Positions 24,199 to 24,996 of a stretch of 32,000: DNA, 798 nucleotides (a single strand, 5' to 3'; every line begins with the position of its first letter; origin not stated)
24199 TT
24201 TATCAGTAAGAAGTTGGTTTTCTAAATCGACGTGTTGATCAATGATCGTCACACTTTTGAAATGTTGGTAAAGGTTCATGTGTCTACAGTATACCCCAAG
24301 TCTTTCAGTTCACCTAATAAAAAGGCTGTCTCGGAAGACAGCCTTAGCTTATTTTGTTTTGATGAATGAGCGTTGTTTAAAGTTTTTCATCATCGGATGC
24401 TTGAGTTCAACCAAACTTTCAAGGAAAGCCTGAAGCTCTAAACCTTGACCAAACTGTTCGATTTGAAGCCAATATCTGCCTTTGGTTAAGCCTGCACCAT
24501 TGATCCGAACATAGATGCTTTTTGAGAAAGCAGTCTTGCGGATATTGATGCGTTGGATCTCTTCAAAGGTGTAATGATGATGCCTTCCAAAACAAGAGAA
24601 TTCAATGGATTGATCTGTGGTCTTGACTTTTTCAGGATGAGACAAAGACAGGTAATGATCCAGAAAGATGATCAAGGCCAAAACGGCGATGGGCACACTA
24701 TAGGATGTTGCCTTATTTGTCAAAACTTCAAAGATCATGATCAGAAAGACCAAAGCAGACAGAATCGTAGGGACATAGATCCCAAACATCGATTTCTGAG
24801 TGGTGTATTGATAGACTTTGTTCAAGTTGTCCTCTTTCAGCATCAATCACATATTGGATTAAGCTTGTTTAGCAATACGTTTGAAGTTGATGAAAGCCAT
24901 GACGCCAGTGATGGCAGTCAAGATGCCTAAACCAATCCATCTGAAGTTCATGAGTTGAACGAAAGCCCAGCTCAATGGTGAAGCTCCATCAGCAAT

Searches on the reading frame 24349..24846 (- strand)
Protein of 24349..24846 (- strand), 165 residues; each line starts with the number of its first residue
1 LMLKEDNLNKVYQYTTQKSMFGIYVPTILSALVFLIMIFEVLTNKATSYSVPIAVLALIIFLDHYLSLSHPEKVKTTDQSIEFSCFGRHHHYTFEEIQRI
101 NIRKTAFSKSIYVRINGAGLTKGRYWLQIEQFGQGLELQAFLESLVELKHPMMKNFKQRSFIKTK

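Call 7: search_protein_families(library=pfam, proteins=[window:24349-24846:-])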
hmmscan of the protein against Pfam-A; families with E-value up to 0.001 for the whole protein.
window:24349-24846:- (165 aa): 0 families

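Call 66: search_protein_families(library=pfam, proteins=[window:24349-24846:-], max_evalue=0.1)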
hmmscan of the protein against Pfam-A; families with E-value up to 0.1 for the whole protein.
window:24349-24846:- (165 aa): 1 family
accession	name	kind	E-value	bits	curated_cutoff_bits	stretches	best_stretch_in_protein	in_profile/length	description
PF20197.3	DUF6560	-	0.004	17.8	27.8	1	28-113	57-140/174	Family of unknown function (DUF6560)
